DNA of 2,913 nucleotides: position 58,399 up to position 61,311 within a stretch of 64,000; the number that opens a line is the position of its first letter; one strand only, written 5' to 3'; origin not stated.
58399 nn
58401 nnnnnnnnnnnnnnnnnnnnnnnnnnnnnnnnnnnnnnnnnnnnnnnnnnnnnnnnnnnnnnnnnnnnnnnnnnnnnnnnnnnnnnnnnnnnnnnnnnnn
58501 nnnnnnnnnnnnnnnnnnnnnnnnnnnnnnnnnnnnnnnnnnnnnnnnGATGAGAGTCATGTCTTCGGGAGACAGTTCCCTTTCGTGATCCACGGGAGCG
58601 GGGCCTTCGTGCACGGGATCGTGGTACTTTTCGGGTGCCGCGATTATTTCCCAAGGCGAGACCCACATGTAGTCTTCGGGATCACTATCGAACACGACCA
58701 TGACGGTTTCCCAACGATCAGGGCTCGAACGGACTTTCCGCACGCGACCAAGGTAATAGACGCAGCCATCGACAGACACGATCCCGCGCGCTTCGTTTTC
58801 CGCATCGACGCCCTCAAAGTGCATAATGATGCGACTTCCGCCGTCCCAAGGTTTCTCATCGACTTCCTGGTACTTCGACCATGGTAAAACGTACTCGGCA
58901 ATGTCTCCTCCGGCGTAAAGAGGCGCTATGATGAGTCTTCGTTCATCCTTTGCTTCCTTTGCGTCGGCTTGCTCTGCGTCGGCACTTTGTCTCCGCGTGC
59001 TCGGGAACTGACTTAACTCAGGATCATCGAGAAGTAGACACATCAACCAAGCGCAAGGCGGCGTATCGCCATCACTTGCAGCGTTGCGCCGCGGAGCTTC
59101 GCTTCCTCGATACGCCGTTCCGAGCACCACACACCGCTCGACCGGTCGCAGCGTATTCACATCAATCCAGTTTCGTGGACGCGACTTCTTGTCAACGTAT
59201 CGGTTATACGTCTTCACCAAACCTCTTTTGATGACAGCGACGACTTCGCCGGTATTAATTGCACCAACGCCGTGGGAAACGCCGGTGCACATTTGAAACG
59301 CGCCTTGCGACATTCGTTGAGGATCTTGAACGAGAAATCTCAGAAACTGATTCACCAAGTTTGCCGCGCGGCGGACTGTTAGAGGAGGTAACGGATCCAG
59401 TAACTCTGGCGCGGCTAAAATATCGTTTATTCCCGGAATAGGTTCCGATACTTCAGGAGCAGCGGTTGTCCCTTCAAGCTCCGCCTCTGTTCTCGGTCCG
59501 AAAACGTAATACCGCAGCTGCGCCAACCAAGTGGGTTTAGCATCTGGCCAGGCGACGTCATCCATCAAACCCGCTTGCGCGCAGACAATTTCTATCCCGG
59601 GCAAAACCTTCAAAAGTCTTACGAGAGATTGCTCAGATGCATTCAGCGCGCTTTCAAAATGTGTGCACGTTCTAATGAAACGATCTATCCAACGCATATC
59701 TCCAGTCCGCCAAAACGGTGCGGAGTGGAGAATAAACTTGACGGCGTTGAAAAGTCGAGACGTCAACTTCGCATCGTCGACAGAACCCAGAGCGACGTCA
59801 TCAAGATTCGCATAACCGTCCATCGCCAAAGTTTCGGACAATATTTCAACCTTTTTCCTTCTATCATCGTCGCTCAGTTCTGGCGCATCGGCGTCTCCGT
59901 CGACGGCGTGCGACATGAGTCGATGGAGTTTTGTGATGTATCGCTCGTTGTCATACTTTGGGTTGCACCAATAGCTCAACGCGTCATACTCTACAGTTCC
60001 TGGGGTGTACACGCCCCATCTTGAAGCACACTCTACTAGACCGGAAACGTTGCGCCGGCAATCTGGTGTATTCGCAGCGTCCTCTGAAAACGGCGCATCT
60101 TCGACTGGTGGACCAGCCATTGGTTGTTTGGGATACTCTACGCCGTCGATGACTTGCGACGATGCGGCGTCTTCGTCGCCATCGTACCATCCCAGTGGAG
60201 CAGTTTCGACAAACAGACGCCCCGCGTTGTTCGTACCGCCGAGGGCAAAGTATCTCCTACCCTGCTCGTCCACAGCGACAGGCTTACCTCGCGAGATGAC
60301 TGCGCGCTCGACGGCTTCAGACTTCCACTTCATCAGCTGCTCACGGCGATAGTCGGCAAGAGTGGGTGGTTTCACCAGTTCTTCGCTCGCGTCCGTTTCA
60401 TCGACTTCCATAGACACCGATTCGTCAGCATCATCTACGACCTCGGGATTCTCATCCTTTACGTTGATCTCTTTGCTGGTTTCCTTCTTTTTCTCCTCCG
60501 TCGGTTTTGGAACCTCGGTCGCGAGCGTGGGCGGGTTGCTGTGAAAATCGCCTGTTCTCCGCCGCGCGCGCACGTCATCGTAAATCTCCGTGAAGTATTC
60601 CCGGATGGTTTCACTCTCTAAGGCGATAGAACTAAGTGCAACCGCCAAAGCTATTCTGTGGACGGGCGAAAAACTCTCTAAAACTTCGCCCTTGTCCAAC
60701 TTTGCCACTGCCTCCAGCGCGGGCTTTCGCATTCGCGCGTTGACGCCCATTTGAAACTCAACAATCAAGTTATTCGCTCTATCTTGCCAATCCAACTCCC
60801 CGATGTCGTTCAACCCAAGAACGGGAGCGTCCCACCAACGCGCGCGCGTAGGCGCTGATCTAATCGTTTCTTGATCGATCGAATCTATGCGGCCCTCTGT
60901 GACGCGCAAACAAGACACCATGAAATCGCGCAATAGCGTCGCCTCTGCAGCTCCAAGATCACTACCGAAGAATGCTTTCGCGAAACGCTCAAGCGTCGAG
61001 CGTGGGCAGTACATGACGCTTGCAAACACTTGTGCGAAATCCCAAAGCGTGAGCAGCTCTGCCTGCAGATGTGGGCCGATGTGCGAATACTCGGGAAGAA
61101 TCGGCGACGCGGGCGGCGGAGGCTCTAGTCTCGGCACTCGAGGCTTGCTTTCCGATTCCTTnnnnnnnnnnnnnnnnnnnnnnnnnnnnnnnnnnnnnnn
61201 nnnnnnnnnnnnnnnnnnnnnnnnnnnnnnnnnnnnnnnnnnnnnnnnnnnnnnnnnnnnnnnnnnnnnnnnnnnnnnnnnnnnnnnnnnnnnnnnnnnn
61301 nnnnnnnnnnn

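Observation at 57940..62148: Unusual chromatin-protein architecture: DDT domain + beta-barrel region + C-terminal ARID in one 1400-aa protein with poly-acidic tail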

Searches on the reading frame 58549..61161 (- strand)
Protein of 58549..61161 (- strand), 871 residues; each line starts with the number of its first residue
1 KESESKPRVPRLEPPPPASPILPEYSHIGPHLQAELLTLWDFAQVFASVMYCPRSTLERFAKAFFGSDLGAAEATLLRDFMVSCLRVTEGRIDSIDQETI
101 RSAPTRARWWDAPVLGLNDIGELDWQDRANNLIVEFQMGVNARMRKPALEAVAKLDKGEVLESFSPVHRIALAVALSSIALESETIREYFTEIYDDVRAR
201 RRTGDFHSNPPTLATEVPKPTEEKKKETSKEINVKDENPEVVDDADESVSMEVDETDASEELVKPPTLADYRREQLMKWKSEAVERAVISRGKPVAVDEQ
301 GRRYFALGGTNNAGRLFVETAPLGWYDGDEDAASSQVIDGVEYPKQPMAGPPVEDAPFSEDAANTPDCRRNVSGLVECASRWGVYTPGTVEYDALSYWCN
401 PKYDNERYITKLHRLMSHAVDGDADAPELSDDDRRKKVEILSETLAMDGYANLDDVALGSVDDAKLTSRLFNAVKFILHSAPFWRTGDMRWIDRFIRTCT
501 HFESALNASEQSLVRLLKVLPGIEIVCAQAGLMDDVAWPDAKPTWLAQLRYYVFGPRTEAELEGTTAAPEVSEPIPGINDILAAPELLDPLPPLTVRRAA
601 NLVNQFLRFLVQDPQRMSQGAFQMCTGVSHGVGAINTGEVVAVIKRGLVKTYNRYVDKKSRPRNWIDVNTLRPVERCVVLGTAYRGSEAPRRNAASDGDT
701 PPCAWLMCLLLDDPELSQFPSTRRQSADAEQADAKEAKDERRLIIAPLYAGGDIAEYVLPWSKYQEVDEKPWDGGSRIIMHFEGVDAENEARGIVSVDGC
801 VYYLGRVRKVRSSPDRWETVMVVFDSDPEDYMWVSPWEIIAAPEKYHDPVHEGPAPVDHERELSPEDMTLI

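Call 16: search_solved_structures(query=A2, max_evalue=10, show_alignments=4)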
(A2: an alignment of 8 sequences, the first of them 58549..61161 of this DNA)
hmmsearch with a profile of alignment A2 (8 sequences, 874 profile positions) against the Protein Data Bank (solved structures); distinct sequences matched with E-value up to 10: 3.
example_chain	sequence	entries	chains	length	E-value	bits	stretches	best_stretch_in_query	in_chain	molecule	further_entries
6sdg_A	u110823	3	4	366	0.011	17.1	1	758-843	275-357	Auxin response factor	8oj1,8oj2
3cx5_F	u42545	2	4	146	3.3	8.9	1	221-305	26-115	Cytochrome b-c1 complex subunit 6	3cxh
6giq_F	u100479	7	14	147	3.4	8.9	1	221-305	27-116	QCR6 isoform 1 | Cytochrome b-c1 complex subunit 6 | CYTOCHROME B-C1 COMPLEX SUBUNIT 6; SYNONYM: COMPLEX III SUBUNIT 6,COMPLEX III SUBUNIT VI,C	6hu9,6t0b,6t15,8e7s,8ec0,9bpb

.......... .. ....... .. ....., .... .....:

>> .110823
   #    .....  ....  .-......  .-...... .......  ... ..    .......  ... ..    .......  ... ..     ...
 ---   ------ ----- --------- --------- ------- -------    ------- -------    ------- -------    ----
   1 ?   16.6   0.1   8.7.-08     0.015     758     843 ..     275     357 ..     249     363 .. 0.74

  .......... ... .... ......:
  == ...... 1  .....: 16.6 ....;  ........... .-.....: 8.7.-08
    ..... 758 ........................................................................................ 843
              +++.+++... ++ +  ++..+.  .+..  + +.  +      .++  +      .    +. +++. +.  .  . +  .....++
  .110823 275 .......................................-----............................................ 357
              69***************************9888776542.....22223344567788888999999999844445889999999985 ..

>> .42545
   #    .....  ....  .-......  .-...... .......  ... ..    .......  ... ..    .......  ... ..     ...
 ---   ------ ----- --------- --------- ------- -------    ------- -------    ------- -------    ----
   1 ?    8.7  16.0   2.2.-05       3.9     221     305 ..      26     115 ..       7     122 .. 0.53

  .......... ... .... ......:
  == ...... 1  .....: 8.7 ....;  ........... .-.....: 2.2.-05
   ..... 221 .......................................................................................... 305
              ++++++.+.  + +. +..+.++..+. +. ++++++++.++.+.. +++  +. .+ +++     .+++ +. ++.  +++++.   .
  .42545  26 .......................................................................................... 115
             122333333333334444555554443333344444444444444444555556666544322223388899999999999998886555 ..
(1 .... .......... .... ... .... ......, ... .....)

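Call 28: search_protein_representatives(alignment_id=A2)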
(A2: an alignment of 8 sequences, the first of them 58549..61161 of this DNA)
Query: 8 sequences, 874 profile positions. Proteins with E-value up to 0.001 (for the whole library): 85; up to 1e-10: 52; up to 1e-30: 16. The best 85 are listed.
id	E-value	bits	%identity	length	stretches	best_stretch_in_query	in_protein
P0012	0.0e+00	1470.3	-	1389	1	2-874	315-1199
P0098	2.2e-139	482.6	-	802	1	449-861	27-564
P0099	3.6e-104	366.1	-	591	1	68-314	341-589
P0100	1.0e-86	308.4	-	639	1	142-651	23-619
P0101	1.8e-66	241.4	-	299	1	589-793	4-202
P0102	7.9e-64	232.7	-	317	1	595-832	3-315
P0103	9.0e-56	206.0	-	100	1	748-848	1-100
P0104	4.9e-55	203.6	-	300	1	531-733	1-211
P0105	5.9e-54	200.0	-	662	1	3-214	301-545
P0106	2.6e-47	178.0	-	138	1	782-873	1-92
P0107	1.7e-46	175.3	-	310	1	509-736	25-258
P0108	3.4e-46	174.3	-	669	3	268-427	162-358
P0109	1.5e-37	145.7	-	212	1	593-730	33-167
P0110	6.8e-37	143.6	-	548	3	118-216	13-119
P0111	1.2e-34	136.1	-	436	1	397-633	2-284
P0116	3.7e-28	114.6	-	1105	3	601-846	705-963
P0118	1.2e-25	106.4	-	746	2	8-213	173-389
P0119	2.2e-24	102.2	-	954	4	69-349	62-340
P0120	2.7e-22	95.2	-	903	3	12-220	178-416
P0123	1.6e-20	89.4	-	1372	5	6-219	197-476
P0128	8.2e-19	83.7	-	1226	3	14-226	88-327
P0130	6.2e-18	80.8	-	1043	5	17-198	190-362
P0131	7.7e-18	80.5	-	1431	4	282-335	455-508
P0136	2.8e-15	72.1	-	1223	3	27-208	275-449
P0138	5.8e-15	71.0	-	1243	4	541-861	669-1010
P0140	3.2e-14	68.6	-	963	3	747-861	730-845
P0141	3.3e-14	68.5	-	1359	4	643-847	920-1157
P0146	2.7e-12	62.2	-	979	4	259-329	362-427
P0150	2.6e-08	49.0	-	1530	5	27-67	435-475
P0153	3.8e-07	45.1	-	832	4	302-553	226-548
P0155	2.1e-06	42.7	-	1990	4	71-214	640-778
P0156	2.6e-06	42.4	-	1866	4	747-849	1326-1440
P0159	4.0e-06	41.8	-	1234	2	233-451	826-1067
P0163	1.1e-05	40.3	-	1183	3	749-853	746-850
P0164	2.7e-05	39.0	-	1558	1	3-271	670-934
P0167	6.2e-05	37.8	-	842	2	28-193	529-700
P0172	2.3e-04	35.9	-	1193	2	244-451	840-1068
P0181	9.6e-04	33.9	-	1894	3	301-337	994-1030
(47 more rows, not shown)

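Call 29: search_protein_families(library=pfam, proteins=[P0116, P0119, P0120, P0123, P0128, P0130, P0131, P0136], max_evalue=0.01)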
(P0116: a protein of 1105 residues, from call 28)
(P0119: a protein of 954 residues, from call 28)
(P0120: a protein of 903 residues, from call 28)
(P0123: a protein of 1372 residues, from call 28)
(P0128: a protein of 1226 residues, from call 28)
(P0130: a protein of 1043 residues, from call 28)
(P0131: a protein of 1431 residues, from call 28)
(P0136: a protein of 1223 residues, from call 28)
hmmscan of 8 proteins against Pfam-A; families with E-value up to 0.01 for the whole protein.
P0116 (1105 aa): 4 families
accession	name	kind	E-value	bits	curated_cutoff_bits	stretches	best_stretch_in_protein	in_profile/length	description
PF12047.13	DNMT1-RFD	-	3.7e-12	46.9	22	1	91-168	63-141/144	Cytosine specific DNA methyltransferase replication foci domain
PF01388.27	ARID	-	6.1e-12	46.2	24.1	1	1021-1084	23-87/89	ARID/BRIGHT DNA binding domain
PF02791.22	DDT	-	6.3e-06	26.6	22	1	303-366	1-54/58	DDT domain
PF15612.11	WHIM1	-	4.1e-05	23.5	19.1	1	410-452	3-45/46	WSTF, HB1, Itc1p, MBD9 motif 1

P0119 (954 aa): 0 families

P0120 (903 aa): 0 families

P0123 (1372 aa): 1 family
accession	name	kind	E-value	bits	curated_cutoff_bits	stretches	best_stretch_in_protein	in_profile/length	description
PF01388.27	ARID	-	1.7e-14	54.4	24.1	1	1068-1154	2-89/89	ARID/BRIGHT DNA binding domain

P0128 (1226 aa): 2 families
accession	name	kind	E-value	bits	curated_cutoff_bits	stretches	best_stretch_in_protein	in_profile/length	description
PF01388.27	ARID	-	5.4e-12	46.4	24.1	1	908-992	4-89/89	ARID/BRIGHT DNA binding domain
PF06507.19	ARF_AD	-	0.0004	20.6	27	1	711-785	4-81/84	Auxin response factor ancillary domain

P0130 (1043 aa): 6 families
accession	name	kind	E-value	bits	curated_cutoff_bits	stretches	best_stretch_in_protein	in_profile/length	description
PF01388.27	ARID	-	3.5e-17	63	24.1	1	912-999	2-89/89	ARID/BRIGHT DNA binding domain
PF12047.13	DNMT1-RFD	-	1.2e-11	45.3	22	1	3-73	66-142/144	Cytosine specific DNA methyltransferase replication foci domain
PF15613.11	WSD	-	1.3e-05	25.7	25.4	1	400-474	4-67/69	Williams-Beuren syndrome DDT (WSD), D-TOX E motif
PF15612.11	WHIM1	-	4.6e-05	23.3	19.1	1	312-354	3-45/46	WSTF, HB1, Itc1p, MBD9 motif 1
PF02791.22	DDT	-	0.0011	19.5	22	1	205-267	2-54/58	DDT domain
PF06507.19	ARF_AD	-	0.0052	17.1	27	0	755-857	1-81/84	Auxin response factor ancillary domain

P0131 (1431 aa): 2 families
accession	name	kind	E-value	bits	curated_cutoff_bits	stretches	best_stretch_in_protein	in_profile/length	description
PF01388.27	ARID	-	3.8e-12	46.9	24.1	1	1111-1195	4-89/89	ARID/BRIGHT DNA binding domain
PF12047.13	DNMT1-RFD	-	2.5e-07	31.3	22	1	9-53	79-123/144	Cytosine specific DNA methyltransferase replication foci domain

P0136 (1223 aa): 4 families
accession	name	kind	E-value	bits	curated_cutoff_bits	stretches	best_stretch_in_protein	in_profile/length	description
PF01388.27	ARID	-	1.7e-17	64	24.1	1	1011-1096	2-89/89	ARID/BRIGHT DNA binding domain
PF12047.13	DNMT1-RFD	-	1.8e-07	31.7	22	1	3-135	2-137/144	Cytosine specific DNA methyltransferase replication foci domain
PF02791.22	DDT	-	7.9e-05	23.1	22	1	281-341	3-54/58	DDT domain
PF06507.19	ARF_AD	-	0.00071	19.9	27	1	830-904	1-71/84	Auxin response factor ancillary domain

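Call 30: search_protein_families(library=pfam, proteins=[P0138, P0140, P0141, P0146, P0150, P0156, P0163], max_evalue=0.01)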
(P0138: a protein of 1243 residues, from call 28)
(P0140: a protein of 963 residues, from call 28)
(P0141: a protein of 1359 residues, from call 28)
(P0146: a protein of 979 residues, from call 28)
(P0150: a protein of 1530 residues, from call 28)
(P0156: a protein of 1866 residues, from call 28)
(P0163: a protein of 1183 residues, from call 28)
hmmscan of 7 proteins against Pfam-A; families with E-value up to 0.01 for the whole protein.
P0138 (1243 aa): 6 families
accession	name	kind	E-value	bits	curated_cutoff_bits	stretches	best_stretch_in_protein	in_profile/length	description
PF12047.13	DNMT1-RFD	-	4.8e-09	36.8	22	1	79-140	70-136/144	Cytosine specific DNA methyltransferase replication foci domain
PF06507.19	ARF_AD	-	1.8e-08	34.6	27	1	907-993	1-82/84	Auxin response factor ancillary domain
PF15612.11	WHIM1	-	8.9e-06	25.6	19.1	1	442-479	7-44/46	WSTF, HB1, Itc1p, MBD9 motif 1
PF02791.22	DDT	-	0.00024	21.6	22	1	276-308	3-35/58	DDT domain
PF15613.11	WSD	-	0.0003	21.3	25.4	1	516-580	4-65/69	Williams-Beuren syndrome DDT (WSD), D-TOX E motif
PF25313.1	BRWD_AD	-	0.0018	18.4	40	1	919-1003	2-69/72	BRWD/PHIP ancillary domain-like domain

P0140 (963 aa): 6 families
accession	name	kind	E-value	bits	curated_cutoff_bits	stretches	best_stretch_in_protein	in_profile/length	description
PF06507.19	ARF_AD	-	2.8e-13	50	27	1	743-828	1-82/84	Auxin response factor ancillary domain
PF25313.1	BRWD_AD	-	8.4e-06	25.9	40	1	755-835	2-68/72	BRWD/PHIP ancillary domain-like domain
PF02791.22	DDT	-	0.00051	20.5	22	1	104-141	2-39/58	DDT domain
PF15612.11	WHIM1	-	0.00094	19.2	19.1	1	238-270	14-46/46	WSTF, HB1, Itc1p, MBD9 motif 1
PF15613.11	WSD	-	0.0021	18.7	25.4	1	326-419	4-66/69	Williams-Beuren syndrome DDT (WSD), D-TOX E motif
PF20715.2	DUF6827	-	0.0081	16.4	26.9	0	509-572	31-90/158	Domain of unknown function (DUF6827)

P0141 (1359 aa): 5 families
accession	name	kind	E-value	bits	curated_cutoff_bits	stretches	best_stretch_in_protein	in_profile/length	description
PF01388.27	ARID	-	3.3e-12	47.1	24.1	1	1265-1344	11-87/89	ARID/BRIGHT DNA binding domain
PF12047.13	DNMT1-RFD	-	5.5e-07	30.1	22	1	154-220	64-131/144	Cytosine specific DNA methyltransferase replication foci domain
PF02791.22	DDT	-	2.3e-06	28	22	1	481-544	3-55/58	DDT domain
PF15613.11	WSD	-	0.00031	21.3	25.4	1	696-755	5-63/69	Williams-Beuren syndrome DDT (WSD), D-TOX E motif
PF03153.18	TFIIA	-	0.0014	19.1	36.2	1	235-520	110-356/415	Transcription factor IIA, alpha/beta subunit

P0146 (979 aa): 3 families
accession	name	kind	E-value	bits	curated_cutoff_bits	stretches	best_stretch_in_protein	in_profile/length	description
PF12047.13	DNMT1-RFD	-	1.3e-09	38.7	22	1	1-69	69-143/144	Cytosine specific DNA methyltransferase replication foci domain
PF15613.11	WSD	-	2.5e-05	24.8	25.4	1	398-463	4-65/69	Williams-Beuren syndrome DDT (WSD), D-TOX E motif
PF02791.22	DDT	-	0.00014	22.3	22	1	195-259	5-56/58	DDT domain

P0150 (1530 aa): 5 families
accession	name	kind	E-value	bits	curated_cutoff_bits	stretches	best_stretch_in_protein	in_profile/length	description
PF02791.22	DDT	-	3.6e-09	37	22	1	439-476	1-38/58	DDT domain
PF12047.13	DNMT1-RFD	-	4.2e-08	33.8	22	1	139-199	53-118/144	Cytosine specific DNA methyltransferase replication foci domain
PF15613.11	WSD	-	2.9e-06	27.8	25.4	1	729-794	5-65/69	Williams-Beuren syndrome DDT (WSD), D-TOX E motif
PF06507.19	ARF_AD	-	0.00038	20.7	27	1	1108-1183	1-75/84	Auxin response factor ancillary domain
PF22034.2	B129_C2H2-zf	-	0.002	18.8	27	0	510-519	1-10/22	Uncharacterized protein B-129, C2H2 zinc finger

P0156 (1866 aa): 6 families
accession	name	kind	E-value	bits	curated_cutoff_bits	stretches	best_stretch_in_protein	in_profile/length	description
PF01388.27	ARID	-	1e-13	51.9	24.1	1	1595-1679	3-89/89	ARID/BRIGHT DNA binding domain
PF12047.13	DNMT1-RFD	-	2e-11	44.5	22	1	26-157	2-142/144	Cytosine specific DNA methyltransferase replication foci domain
PF02791.22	DDT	-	2.9e-08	34.1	22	1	316-349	1-34/58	DDT domain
PF15613.11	WSD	-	2.3e-05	24.9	25.4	1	831-894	5-66/69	Williams-Beuren syndrome DDT (WSD), D-TOX E motif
PF06507.19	ARF_AD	-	0.001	19.4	27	1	1340-1435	2-82/84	Auxin response factor ancillary domain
PF15612.11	WHIM1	-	0.0025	17.8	19.1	1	709-739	10-40/46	WSTF, HB1, Itc1p, MBD9 motif 1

P0163 (1183 aa): 4 families
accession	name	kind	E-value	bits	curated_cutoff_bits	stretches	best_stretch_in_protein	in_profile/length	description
PF06507.19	ARF_AD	-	1.2e-10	41.5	27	1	762-840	6-81/84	Auxin response factor ancillary domain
PF15613.11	WSD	-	0.0001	22.9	25.4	1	288-340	5-52/69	Williams-Beuren syndrome DDT (WSD), D-TOX E motif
PF25313.1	BRWD_AD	-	0.003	17.7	40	1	770-847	3-65/72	BRWD/PHIP ancillary domain-like domain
PF15612.11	WHIM1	-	0.0089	16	19.1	0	177-205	15-43/46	WSTF, HB1, Itc1p, MBD9 motif 1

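Call 31: list_cluster_members(proteins=[P0116, P0123, P0130, P0136, P0138, P0140, P0141, P0150, P0156, P0163])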
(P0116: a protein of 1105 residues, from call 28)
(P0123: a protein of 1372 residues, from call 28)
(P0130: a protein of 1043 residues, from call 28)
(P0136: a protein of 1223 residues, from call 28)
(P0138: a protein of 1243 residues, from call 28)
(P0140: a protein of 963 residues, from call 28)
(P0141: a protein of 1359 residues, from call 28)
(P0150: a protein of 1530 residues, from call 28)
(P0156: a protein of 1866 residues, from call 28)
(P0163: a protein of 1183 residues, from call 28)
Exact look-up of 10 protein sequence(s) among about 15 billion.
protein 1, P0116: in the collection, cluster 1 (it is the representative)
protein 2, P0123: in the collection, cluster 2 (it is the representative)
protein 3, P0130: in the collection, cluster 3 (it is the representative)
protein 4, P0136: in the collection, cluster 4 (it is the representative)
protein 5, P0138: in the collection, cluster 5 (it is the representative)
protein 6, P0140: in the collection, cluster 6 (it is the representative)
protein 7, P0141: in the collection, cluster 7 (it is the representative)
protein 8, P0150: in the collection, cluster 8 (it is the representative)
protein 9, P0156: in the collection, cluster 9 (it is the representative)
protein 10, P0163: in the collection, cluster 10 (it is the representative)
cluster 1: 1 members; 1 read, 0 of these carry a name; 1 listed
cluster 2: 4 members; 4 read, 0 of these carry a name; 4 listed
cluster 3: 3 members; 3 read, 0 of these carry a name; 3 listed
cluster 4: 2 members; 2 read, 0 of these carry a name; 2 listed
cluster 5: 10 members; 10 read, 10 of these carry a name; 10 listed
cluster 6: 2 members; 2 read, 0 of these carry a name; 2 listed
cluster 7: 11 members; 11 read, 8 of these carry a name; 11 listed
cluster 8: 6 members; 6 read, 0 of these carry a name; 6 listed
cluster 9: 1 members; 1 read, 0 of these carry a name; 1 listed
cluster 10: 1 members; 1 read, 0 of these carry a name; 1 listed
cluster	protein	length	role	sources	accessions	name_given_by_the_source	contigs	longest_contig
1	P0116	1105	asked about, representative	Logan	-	-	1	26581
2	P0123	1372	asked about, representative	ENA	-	-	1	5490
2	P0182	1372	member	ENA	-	-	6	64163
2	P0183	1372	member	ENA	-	-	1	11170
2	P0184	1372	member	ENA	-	-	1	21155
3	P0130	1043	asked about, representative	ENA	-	-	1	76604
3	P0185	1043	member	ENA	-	-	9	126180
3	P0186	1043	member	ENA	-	-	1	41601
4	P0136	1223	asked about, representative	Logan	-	-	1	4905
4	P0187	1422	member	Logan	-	-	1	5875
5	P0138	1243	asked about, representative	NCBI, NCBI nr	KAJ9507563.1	hypothetical protein QJQ45_019375 [Haematococcus lacustris]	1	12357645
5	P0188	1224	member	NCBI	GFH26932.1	ARID domain-containing protein, partial [Haematococcus lacustris]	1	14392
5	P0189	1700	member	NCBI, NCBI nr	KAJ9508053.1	hypothetical protein QJQ45_021387 [Haematococcus lacustris]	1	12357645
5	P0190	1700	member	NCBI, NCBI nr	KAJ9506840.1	hypothetical protein QJQ45_030387 [Haematococcus lacustris]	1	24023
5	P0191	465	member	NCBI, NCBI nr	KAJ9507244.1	hypothetical protein QJQ45_006218 [Haematococcus lacustris]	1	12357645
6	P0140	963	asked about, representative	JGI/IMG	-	-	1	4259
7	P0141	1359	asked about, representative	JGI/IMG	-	-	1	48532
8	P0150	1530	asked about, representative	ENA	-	-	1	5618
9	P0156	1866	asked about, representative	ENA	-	-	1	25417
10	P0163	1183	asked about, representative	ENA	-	-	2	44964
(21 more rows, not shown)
